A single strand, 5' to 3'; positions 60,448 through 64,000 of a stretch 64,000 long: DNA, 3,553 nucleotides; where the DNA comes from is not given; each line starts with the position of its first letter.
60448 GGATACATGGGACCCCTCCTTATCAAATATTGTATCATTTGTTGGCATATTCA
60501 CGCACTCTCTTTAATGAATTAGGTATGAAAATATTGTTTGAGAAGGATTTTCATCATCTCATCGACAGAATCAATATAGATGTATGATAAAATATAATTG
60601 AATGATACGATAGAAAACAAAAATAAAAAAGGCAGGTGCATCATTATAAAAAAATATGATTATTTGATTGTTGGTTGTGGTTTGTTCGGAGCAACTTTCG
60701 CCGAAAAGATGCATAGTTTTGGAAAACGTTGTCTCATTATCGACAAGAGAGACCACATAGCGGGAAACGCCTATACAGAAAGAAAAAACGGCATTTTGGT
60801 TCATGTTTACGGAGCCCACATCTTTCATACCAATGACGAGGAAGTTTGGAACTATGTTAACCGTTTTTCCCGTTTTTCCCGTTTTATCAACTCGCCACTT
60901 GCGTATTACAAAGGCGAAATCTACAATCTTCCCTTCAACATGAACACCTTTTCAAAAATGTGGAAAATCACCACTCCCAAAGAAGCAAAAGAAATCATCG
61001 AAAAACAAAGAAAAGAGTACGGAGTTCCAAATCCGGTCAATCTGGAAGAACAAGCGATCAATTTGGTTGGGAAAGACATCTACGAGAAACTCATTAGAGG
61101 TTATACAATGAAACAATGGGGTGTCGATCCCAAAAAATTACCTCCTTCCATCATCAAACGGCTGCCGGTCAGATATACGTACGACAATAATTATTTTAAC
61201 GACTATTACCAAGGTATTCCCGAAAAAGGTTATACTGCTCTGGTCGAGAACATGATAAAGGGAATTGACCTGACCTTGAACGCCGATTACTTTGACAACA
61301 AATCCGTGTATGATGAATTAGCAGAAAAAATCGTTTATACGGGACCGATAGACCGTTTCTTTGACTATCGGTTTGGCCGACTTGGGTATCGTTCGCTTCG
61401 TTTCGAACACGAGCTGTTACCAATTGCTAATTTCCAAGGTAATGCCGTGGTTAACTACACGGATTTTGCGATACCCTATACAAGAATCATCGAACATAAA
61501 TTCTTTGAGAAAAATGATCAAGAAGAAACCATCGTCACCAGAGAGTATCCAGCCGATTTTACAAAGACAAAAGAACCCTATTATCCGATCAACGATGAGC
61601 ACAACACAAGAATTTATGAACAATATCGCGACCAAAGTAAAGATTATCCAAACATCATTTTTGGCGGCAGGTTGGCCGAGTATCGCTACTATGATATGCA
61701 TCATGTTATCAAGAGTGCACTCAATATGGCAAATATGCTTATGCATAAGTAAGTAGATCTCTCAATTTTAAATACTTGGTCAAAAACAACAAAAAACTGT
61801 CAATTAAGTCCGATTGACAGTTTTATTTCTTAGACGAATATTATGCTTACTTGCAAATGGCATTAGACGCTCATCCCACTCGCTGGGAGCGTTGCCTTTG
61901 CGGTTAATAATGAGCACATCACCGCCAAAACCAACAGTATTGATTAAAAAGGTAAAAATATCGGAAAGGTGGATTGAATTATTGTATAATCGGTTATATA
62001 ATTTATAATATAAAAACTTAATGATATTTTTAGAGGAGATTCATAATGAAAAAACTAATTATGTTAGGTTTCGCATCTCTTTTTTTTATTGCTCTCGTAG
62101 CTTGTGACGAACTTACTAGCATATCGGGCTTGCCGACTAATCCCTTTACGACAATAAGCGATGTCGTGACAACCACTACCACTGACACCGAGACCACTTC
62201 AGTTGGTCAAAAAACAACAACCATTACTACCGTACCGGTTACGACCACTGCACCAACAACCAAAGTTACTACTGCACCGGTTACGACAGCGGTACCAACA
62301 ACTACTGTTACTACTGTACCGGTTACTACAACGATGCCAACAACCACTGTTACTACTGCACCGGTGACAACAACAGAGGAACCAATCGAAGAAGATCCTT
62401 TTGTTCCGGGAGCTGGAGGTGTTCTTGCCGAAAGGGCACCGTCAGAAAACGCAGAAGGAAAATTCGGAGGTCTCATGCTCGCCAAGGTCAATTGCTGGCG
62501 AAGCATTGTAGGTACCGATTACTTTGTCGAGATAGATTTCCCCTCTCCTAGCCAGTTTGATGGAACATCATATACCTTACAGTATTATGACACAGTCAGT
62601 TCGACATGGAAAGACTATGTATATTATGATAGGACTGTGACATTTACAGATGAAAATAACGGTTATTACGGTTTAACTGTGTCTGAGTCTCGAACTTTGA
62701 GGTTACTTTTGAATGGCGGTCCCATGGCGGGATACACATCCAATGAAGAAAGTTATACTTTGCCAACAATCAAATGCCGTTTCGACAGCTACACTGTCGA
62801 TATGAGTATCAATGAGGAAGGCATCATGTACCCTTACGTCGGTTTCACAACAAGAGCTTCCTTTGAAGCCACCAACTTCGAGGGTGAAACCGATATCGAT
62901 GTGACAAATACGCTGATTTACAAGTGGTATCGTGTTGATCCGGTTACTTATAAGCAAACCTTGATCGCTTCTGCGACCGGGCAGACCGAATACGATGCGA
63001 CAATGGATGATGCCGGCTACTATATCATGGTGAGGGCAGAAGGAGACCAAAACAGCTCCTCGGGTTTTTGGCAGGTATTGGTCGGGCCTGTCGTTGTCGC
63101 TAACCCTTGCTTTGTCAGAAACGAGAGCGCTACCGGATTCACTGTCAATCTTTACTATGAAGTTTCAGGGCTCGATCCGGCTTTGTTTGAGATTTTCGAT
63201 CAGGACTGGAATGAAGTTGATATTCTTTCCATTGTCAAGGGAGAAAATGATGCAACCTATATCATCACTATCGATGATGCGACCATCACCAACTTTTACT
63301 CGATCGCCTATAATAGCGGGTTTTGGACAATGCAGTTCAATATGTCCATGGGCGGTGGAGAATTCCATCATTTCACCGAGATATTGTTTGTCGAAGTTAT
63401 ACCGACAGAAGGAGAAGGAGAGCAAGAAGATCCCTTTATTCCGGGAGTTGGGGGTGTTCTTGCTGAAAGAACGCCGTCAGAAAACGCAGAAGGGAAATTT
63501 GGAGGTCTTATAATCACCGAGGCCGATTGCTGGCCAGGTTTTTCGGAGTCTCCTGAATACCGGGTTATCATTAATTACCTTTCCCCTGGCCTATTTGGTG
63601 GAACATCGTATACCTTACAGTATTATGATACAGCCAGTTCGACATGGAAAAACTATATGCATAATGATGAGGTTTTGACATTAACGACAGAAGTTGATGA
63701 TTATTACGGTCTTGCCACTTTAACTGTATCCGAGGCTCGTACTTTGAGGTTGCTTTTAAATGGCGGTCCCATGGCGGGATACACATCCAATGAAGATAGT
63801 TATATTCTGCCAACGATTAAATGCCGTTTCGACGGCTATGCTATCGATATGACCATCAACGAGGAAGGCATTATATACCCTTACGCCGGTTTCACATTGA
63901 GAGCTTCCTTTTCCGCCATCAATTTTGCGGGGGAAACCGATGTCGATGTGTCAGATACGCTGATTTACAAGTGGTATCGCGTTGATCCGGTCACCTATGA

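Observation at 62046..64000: Long ORF missing from the supplied track: lipoprotein with ~345-aa tandem repeats of unknown fold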

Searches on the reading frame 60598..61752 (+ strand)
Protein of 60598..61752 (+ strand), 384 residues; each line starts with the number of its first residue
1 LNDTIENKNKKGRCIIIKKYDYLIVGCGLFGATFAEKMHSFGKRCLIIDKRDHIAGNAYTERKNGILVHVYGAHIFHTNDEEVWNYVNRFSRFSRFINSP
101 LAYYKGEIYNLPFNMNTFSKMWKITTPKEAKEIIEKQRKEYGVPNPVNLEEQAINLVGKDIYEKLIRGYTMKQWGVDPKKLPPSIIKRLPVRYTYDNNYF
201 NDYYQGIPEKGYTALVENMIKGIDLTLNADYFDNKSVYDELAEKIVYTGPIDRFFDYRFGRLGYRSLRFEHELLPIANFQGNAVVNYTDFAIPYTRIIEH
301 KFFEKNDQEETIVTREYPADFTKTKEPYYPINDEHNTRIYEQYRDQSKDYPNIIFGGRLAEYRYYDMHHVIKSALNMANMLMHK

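Call 10: find_encoding_contigs(protein=window:60598-61752:+, flank=10000, max_places=6)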
Protein window:60598-61752:+ (384 aa): 5 contigs read that carry it; 5 places shown.
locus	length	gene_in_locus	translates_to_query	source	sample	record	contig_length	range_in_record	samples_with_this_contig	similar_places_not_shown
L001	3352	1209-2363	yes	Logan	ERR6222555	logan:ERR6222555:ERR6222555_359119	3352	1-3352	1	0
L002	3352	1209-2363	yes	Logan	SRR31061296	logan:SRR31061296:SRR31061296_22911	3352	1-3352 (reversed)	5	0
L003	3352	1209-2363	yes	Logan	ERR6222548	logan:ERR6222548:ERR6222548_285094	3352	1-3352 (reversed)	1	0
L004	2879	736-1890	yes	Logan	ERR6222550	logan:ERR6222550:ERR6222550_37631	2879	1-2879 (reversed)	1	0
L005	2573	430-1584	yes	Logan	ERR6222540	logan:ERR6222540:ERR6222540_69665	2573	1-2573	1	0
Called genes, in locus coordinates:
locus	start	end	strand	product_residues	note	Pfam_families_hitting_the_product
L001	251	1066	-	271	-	PF01790:LGT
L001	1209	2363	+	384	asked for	PF13450:NAD_binding_8, PF01593:Amino_oxidase (faint), PF03275:GLF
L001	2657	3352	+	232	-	?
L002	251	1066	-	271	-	PF01790:LGT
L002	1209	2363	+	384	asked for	PF13450:NAD_binding_8, PF01593:Amino_oxidase (faint), PF03275:GLF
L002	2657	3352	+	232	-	?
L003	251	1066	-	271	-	PF01790:LGT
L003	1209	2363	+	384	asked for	PF13450:NAD_binding_8, PF01593:Amino_oxidase (faint), PF03275:GLF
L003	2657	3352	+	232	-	?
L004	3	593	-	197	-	?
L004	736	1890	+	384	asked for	PF13450:NAD_binding_8, PF01593:Amino_oxidase (faint), PF03275:GLF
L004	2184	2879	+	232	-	?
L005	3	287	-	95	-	?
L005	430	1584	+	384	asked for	PF13450:NAD_binding_8, PF01593:Amino_oxidase (faint), PF03275:GLF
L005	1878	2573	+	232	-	?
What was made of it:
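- Tried and rejected: Extending the gene through the neighbour glf (call 10).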

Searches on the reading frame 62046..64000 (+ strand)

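Call 4: search_protein_families(library=pfam, proteins=[window:62046-64000:+], max_evalue=10)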
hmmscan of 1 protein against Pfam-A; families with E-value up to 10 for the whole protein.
window:62046-64000:+ (651 aa): 2 families
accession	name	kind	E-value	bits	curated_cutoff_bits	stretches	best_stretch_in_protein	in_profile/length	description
PF23197.1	IG_AIR9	-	0.018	15.3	27.5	1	291-329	32-68/87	AIR9 A9 domain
PF10921.13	DUF2710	-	0.16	12.8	29.6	0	528-584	26-79/104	Protein of unknown function (DUF2710)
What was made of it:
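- On Pfam IG_AIR9 (PF23197) / SCAB-Ig (PF16709): The window protein scores 15.3 bits (E 0.018) at aa 291-329 (call 4).
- On Carbohydrate-binding modules (any Pfam CBM family): No CBM hit in Pfam at E<=10 (call 4).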

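Call 5: search_protein_families(library=ncbifam, proteins=[window:62046-64000:+], max_evalue=10)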
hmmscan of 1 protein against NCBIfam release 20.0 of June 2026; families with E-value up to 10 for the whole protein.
window:62046-64000:+ (651 aa): 1 family
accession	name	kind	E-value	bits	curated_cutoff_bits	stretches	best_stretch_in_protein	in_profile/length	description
NF033761.1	gliding_GltJ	equivalog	4.2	6.3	450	1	42-113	418-492/671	adventurous gliding motility protein GltJ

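Call 6: search_solved_structures(query=window:62046-64000:+, max_evalue=10)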
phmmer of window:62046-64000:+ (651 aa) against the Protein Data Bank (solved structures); distinct sequences matched with E-value up to 10: 0.

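Call 8: find_homologous_proteins(query=window:62046-64000:+)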
Query window:62046-64000:+ (651 aa): 4 proteins with E <= 0.001 among 8000 candidates.
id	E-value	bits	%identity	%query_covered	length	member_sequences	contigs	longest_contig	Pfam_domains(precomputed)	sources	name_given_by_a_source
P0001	0.0e+0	1429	97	100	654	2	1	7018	-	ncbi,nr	ncbi:MAG: hypothetical protein GX904_03545, partial [Acholeplasmataceae bacterium]|nr:hypothetical p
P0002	4.9e-100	354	50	54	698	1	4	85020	-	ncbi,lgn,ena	-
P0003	6.2e-61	225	40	52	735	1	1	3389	-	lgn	-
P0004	3.4e-39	153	34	53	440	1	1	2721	PF18962.8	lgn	-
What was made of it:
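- Tried and rejected: Whole-protein word-index search (call 8).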

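Call 13: find_encoding_contigs(protein=P0002, flank=10000, max_places=4)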
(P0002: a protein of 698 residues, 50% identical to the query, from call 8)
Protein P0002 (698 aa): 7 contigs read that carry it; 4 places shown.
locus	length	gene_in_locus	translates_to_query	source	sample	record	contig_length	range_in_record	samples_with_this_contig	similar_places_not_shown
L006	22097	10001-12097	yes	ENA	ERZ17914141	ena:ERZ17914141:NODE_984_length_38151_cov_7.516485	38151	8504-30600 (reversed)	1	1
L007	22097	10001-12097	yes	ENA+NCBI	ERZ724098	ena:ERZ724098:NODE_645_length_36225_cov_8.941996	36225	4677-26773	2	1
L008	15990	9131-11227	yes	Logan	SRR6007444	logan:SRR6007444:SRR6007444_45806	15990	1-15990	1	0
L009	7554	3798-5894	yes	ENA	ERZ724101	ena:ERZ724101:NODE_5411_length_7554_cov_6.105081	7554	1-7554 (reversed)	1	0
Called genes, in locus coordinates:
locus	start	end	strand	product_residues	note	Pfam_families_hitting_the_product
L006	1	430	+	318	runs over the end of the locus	-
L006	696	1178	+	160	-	-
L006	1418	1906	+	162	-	PF01899:MNHE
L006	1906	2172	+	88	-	PF04066:MrpF_PhaF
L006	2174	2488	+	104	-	PF03334:PhaG_MnhG_YufB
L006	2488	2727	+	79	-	PF13244:MbhD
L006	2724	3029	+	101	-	PF20501:MbhE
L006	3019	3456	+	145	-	PF04039:MnhB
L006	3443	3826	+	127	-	PF00420:Oxidored_q2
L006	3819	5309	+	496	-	PF00361:Proton_antipo_M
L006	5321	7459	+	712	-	PF00662:Proton_antipo_N (weak), PF00361:Proton_antipo_M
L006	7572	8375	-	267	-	PF04536:TPM_phosphatase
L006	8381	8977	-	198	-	PF04011:LemA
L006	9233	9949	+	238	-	PF10694:DUF2500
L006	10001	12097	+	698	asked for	-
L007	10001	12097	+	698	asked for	-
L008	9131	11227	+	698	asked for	-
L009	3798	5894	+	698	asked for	-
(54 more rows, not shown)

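Call 17: search_protein_families(library=pfam, proteins=[P0002, P0003, P0004], max_evalue=1)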
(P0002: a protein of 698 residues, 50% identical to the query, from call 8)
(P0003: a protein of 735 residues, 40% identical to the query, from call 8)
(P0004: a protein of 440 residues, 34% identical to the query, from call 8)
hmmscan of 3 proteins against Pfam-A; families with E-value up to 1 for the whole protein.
P0002 (698 aa): 2 families
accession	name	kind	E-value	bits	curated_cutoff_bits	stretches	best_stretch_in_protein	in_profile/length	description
PF16709.11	SCAB-Ig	-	0.0011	19.5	27.6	1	515-574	11-68/98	Ig domain of plant-specific actin-binding protein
PF23197.1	IG_AIR9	-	0.038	14.3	27.5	1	534-572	32-68/87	AIR9 A9 domain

P0003 (735 aa): 1 family
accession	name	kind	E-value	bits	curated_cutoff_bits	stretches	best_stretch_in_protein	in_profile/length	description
PF16709.11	SCAB-Ig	-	0.0052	17.3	27.6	1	562-611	19-67/98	Ig domain of plant-specific actin-binding protein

P0004 (440 aa): 5 families
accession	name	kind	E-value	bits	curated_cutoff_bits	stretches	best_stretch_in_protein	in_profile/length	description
PF18962.6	Por_Secre_tail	-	2.2e-06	28.3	27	1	381-437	17-75/75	Secretion system C-terminal sorting domain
PF16709.11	SCAB-Ig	-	0.16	12.5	27.6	1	196-232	28-64/98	Ig domain of plant-specific actin-binding protein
PF24189.1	Ig_RSC4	-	0.22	12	28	0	92-119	27-55/87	RSC4 Ig-like domain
PF18563.6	TubC_N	-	0.26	11.9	26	1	361-381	6-26/52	TubC N-terminal docking domain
PF18676.6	MBG_2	-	1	10.5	25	1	283-318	22-57/72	MBG domain (YGX type)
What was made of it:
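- On Pfam IG_AIR9 (PF23197) / SCAB-Ig (PF16709): P0002 scores 19.5 bits (call 17).
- Closest known: Single-module relatives P0002. Different: P0002 and P0003 carry an extra ~220-aa domain between linker and module that has no Pfam match (call 17).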

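Call 48: list_cluster_members(proteins=[P0001, P0002, P0005, P0006, P0010, P0015, P0019, P0008])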
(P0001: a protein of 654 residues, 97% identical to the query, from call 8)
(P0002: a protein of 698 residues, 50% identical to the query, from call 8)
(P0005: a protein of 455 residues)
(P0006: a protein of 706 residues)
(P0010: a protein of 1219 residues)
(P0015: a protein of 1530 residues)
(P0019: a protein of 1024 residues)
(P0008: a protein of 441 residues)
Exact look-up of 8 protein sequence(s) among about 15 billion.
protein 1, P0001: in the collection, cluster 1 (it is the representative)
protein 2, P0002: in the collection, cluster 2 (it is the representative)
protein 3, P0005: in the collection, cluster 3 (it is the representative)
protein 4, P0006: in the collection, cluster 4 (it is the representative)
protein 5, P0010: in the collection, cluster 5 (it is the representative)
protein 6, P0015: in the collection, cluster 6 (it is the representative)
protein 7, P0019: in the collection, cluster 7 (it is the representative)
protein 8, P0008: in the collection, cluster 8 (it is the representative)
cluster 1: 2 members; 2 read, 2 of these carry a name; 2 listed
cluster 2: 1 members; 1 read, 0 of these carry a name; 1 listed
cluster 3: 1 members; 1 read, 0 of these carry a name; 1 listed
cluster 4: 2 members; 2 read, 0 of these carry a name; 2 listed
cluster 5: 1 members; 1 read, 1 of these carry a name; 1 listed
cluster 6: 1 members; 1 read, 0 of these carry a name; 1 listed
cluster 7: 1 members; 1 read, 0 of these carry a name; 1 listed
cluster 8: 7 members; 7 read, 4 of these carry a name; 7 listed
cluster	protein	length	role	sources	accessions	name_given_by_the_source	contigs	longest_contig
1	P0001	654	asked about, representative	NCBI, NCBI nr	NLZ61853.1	MAG: hypothetical protein GX904_03545, partial [Acholeplasmataceae bacterium] | hypothetical protein [Acholeplasmataceae bacterium]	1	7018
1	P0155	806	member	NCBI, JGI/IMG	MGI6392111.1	MAG: hypothetical protein ACOX16_00655 [Candidatus Izemoplasmatales bacterium] | hypothetical protein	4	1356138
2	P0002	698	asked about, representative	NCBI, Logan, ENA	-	-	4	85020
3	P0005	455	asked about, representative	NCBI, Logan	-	-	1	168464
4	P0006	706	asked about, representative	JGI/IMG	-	-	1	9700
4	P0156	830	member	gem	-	-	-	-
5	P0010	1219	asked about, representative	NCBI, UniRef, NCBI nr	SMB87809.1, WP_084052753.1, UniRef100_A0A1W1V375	S-layer homology domain-containing protein [Desulfonispora thiosulfatigenes DSM 11270] | S-layer homology domain-containing protein n=1 Tax=Desulfonispora thiosulfatigenes DSM ... | S-layer homology domain-containing protein [Desulfonispora thiosulfatigenes]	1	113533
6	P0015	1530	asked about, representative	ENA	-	-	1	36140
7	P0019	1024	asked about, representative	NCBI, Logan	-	-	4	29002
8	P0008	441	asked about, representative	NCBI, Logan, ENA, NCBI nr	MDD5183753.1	MAG: T9SS type A sorting domain-containing protein [Paludibacter sp.] | T9SS type A sorting domain-containing protein [Paludibacter sp.]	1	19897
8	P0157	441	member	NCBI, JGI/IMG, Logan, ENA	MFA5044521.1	MAG: T9SS type A sorting domain-containing protein [Paludibacter sp.]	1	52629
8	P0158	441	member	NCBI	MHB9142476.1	MAG: T9SS type A sorting domain-containing protein [Paludibacter sp.]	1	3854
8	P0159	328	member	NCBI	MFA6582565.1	MAG: hypothetical protein WCS79_12240, partial [Paludibacter sp.]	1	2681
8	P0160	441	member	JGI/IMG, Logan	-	-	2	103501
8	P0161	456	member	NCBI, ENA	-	-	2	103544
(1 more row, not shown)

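Call 53: find_encoding_contigs(protein=P0155, flank=6000, max_places=4)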
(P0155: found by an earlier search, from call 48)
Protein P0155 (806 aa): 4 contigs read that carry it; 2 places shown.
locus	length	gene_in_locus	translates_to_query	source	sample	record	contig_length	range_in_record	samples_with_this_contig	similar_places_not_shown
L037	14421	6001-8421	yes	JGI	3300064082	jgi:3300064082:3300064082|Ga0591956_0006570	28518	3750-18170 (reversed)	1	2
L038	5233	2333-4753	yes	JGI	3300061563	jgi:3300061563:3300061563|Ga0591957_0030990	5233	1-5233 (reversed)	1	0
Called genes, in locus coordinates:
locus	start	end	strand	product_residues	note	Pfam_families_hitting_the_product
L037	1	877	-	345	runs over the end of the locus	PF00535:Glycos_transf_2, PF13641:Glyco_tranf_2_3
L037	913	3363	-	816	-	PF00933:Glyco_hydro_3, PF01915:Glyco_hydro_3_C, PF14310:Fn3-like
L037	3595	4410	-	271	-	PF01790:LGT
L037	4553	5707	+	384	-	PF13450:NAD_binding_8, PF01593:Amino_oxidase (faint), PF03275:GLF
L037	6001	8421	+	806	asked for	PF23197:IG_AIR9 (faint)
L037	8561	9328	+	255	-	PF00881:Nitroreductase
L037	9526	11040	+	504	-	PF00221:Lyase_aromatic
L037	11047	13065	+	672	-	PF17391:Urocanase_N, PF01175:Urocanase, PF17392:Urocanase_C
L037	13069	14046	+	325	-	PF07837:FTCD_N, PF02971:FTCD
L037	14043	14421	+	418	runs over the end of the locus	PF07969:Amidohydro_3, PF01979:Amidohydro_1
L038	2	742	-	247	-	?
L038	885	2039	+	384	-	PF13450:NAD_binding_8, PF01593:Amino_oxidase (faint), PF03275:GLF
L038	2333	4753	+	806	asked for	PF23197:IG_AIR9 (faint)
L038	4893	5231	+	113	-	?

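Call 60: search_protein_families(library=ncbifam, proteins=[P0155], max_evalue=10)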
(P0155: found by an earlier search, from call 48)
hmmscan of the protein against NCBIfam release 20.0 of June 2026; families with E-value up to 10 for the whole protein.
P0155 (806 aa): 4 families
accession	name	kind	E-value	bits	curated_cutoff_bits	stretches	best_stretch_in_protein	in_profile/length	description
NF002321.0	PRK01261.1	equivalog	0.0029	17.5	287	2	723-781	49-105/229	3-dehydroquinate dehydratase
NF004910.0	PRK06266.1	equivalog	0.045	12.9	180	1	724-803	15-96/185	transcription initiation factor E subunit alpha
NF012028.0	PRK15484.1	subfamily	0.11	11.6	618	0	636-661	69-94/380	lipopolysaccharide N-acetylglucosaminyltransferase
NF033761.1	gliding_GltJ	equivalog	5.5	5.9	450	1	42-113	418-492/671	adventurous gliding motility protein GltJ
